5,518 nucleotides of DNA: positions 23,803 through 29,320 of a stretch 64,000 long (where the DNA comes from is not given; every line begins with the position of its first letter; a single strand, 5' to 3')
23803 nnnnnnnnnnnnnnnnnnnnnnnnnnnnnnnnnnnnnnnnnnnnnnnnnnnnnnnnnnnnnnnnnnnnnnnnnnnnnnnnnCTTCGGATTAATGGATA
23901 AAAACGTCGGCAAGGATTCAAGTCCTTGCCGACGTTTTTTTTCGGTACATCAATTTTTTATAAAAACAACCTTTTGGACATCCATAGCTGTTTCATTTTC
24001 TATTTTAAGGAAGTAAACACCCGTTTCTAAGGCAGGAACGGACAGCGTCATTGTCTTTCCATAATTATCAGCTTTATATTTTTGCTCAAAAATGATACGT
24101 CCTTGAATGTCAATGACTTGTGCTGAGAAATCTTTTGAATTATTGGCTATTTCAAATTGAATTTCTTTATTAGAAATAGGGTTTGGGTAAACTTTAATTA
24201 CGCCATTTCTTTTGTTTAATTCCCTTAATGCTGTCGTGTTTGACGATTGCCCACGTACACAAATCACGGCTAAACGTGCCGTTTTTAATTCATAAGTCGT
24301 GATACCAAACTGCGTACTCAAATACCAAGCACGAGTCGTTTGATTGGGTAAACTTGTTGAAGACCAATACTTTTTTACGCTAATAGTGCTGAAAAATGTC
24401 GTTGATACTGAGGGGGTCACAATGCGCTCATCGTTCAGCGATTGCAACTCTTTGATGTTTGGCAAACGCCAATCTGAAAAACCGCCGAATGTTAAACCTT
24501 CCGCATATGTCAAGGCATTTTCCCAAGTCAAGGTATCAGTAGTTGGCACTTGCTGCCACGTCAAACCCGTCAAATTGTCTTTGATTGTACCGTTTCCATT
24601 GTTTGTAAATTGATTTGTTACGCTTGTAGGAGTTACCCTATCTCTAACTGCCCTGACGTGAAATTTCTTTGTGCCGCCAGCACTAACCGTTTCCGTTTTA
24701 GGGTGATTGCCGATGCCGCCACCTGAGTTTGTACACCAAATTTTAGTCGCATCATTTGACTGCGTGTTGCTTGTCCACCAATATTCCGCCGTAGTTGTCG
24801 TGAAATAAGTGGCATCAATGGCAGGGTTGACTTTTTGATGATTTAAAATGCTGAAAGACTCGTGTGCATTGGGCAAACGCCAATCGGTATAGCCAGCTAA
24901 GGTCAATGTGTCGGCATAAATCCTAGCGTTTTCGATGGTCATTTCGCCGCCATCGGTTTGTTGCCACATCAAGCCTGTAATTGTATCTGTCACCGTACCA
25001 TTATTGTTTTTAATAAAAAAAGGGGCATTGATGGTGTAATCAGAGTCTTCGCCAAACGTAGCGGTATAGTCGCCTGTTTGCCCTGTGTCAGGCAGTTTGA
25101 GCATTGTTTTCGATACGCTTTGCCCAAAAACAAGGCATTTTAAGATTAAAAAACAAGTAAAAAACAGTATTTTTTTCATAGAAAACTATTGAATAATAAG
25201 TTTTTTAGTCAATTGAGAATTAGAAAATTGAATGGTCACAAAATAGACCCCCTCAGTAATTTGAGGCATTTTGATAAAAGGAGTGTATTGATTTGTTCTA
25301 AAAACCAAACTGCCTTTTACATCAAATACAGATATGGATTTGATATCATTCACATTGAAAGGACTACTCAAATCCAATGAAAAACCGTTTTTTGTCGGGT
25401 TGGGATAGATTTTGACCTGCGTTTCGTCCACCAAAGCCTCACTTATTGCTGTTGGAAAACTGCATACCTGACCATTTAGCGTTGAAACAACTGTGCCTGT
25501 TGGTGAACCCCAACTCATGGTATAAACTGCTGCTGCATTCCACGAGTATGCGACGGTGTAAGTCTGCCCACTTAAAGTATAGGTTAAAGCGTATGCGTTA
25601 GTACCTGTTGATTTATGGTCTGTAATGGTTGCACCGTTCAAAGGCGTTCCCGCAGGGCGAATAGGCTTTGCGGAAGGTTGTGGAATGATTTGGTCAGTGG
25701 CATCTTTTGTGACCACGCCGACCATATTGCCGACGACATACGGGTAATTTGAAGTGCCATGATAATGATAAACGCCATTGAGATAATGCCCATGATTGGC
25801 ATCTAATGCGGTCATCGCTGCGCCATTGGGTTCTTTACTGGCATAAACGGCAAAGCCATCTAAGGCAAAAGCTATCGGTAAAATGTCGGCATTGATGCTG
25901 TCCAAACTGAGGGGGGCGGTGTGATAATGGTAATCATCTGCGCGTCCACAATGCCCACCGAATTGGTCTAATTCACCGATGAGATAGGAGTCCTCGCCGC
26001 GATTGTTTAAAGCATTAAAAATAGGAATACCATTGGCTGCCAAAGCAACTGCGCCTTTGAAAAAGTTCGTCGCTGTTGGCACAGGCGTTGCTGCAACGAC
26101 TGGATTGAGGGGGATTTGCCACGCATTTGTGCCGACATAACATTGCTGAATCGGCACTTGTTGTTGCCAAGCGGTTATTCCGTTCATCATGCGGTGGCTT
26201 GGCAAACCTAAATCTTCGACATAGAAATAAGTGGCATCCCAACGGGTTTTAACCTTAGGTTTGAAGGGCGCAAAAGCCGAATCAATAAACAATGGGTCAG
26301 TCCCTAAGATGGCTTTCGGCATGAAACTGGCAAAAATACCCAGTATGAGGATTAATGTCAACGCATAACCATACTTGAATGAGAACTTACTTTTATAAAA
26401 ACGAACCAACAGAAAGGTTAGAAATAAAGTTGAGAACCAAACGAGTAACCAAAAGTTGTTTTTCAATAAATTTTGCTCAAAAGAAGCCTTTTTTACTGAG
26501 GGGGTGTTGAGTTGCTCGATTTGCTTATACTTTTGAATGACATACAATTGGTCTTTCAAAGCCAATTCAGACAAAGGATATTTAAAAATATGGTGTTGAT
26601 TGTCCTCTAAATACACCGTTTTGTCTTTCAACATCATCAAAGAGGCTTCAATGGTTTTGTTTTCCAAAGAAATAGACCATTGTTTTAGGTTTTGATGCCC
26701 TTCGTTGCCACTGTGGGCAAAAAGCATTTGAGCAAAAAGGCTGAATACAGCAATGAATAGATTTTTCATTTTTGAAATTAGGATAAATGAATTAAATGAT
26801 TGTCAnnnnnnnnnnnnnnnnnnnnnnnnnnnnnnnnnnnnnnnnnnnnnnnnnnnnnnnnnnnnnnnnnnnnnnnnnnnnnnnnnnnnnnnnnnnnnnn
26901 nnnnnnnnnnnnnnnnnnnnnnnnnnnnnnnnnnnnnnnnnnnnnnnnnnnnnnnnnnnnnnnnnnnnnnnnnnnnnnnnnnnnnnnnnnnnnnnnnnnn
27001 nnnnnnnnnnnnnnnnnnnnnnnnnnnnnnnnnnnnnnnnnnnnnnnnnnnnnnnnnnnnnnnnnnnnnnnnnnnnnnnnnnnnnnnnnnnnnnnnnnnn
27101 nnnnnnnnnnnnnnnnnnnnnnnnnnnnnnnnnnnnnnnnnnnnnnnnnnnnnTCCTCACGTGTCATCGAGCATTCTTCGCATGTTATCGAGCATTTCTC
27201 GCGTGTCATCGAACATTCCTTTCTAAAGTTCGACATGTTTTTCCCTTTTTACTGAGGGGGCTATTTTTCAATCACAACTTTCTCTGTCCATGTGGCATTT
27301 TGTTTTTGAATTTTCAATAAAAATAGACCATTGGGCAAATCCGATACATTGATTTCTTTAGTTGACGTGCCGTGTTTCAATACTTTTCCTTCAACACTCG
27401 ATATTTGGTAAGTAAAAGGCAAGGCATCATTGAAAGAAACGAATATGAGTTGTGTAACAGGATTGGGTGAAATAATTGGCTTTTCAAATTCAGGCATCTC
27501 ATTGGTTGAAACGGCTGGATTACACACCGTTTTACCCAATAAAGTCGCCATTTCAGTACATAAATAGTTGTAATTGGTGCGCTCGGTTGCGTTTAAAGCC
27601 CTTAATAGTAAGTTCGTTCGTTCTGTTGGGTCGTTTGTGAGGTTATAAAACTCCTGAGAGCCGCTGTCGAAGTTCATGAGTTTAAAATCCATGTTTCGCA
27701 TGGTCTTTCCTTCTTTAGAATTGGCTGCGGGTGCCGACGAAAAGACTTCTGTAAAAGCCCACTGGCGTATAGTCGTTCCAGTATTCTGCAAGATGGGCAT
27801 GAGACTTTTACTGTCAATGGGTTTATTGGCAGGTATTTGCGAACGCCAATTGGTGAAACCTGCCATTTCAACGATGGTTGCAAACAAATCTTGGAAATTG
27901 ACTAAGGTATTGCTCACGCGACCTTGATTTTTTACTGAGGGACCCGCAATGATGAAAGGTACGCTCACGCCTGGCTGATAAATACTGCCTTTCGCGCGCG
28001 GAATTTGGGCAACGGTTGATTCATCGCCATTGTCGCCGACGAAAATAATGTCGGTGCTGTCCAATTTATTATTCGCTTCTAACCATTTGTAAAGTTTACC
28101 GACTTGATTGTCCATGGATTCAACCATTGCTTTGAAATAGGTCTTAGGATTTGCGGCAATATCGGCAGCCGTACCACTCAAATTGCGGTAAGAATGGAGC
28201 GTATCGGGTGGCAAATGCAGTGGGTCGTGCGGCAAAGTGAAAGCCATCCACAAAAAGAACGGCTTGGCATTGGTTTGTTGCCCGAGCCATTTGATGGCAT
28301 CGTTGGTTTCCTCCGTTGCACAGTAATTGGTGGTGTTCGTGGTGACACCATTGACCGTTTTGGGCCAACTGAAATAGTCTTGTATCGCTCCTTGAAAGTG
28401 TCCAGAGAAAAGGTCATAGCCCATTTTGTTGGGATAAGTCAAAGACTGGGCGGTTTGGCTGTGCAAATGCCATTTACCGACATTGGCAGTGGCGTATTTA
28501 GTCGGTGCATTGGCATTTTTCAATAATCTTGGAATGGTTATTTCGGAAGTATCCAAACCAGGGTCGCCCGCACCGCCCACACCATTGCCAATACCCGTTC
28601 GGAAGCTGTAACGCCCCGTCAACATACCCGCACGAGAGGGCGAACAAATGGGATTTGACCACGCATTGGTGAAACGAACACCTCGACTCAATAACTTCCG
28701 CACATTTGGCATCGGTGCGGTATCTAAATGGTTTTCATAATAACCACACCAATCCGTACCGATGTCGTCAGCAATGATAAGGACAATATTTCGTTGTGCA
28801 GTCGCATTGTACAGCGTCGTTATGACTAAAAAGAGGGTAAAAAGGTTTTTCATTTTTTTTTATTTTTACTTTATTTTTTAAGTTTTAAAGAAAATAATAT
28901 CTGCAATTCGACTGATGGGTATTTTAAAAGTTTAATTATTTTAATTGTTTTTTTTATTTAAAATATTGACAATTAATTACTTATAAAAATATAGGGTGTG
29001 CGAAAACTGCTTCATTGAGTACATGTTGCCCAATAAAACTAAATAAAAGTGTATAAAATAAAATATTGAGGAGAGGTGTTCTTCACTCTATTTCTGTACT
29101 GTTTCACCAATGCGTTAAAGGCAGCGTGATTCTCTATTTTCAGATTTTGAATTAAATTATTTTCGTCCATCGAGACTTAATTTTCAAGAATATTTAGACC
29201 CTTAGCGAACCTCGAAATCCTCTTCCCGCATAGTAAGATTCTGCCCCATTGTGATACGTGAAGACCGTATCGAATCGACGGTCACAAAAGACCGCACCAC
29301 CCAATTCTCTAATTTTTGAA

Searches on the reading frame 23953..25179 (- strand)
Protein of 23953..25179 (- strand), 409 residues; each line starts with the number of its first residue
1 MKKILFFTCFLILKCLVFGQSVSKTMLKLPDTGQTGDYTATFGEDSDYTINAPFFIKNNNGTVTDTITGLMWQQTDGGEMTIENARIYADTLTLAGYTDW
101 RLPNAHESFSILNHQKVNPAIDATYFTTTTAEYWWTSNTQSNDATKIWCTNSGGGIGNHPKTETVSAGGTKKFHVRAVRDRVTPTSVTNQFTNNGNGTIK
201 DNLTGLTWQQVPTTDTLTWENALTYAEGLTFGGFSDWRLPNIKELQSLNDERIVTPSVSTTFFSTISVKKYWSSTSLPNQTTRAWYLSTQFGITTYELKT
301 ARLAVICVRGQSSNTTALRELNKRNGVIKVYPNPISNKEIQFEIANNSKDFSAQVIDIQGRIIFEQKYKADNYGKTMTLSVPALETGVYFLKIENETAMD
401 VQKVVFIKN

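Call 68: search_protein_families(library=pfam, proteins=[window:23953-25179:-], max_evalue=0.0001)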
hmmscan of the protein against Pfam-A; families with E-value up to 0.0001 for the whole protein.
window:23953-25179:- (409 aa): 2 families
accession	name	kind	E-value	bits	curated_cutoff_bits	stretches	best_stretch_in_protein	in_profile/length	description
PF07603.17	Lcl_C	-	4.1e-53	179.1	34.9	2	197-309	1-117/117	Lcl C-terminal domain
PF18962.6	Por_Secre_tail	-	7e-13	49.1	27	1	330-405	1-74/75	Secretion system C-terminal sorting domain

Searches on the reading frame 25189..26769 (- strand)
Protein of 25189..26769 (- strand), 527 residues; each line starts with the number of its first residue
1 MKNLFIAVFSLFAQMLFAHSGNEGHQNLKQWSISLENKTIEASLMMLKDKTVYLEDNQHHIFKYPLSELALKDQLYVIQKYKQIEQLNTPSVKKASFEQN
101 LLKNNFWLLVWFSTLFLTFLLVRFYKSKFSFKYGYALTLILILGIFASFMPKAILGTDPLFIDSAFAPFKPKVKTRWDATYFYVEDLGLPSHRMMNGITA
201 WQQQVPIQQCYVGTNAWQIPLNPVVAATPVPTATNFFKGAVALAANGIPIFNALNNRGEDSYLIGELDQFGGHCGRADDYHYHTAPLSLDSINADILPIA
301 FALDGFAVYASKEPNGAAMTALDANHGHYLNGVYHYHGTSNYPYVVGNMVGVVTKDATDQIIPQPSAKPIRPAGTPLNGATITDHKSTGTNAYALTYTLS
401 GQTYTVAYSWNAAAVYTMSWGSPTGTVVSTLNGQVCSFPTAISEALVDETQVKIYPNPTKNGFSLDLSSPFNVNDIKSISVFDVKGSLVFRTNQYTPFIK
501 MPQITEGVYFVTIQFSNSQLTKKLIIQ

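Call 68: search_protein_families(library=pfam, proteins=[window:25189-26769:-], max_evalue=0.0001)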
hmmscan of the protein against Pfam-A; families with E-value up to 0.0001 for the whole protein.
window:25189-26769:- (527 aa): 2 families
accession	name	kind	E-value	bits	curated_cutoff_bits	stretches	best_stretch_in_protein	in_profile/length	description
PF18962.6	Por_Secre_tail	-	5.2e-12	46.3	27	1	454-526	1-75/75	Secretion system C-terminal sorting domain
PF14240.11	YHYH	-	4.5e-10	40.2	25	1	217-312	2-110/193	YHYH protein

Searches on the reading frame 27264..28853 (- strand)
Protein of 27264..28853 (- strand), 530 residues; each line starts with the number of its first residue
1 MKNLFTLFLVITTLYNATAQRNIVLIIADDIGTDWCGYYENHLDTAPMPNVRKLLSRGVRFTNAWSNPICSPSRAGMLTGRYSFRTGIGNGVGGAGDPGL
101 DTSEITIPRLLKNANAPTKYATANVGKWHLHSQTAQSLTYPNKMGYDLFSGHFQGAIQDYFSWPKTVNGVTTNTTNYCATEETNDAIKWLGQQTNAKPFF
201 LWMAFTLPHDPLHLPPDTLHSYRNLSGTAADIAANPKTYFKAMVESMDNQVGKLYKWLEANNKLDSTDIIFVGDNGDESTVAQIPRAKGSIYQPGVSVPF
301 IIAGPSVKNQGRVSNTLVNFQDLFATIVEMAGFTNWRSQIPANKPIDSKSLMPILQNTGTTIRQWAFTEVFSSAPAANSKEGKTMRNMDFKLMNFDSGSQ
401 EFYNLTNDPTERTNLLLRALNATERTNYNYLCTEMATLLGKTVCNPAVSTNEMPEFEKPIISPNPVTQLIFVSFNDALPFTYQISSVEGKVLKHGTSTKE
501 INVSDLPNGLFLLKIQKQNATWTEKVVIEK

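Call 68: search_protein_families(library=pfam, proteins=[window:27264-28853:-], max_evalue=0.0001)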
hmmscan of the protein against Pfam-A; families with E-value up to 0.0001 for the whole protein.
window:27264-28853:- (530 aa): 4 families
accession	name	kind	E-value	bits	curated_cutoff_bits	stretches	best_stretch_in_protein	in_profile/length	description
PF00884.28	Sulfatase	-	2.2e-45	155.7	25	1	21-332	1-300/301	Sulfatase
PF18962.6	Por_Secre_tail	-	2.9e-10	40.7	27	1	461-528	1-75/75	Secretion system C-terminal sorting domain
PF16347.10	SGSH_C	-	3.8e-09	37.3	29.3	1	290-416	10-132/154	N-sulphoglucosamine sulphohydrolase, C-terminal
PF01663.27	Phosphodiest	-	3e-05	24.2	23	0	42-278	17-222/342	Type I phosphodiesterase / nucleotide pyrophosphatase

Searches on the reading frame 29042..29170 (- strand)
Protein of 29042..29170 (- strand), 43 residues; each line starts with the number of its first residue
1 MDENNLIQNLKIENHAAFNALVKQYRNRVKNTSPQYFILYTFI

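Call 71: search_protein_families(library=pfam, proteins=[window:29042-29170:-], max_evalue=0.01)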
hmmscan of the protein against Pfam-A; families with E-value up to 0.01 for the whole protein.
window:29042-29170:- (43 aa): 0 families
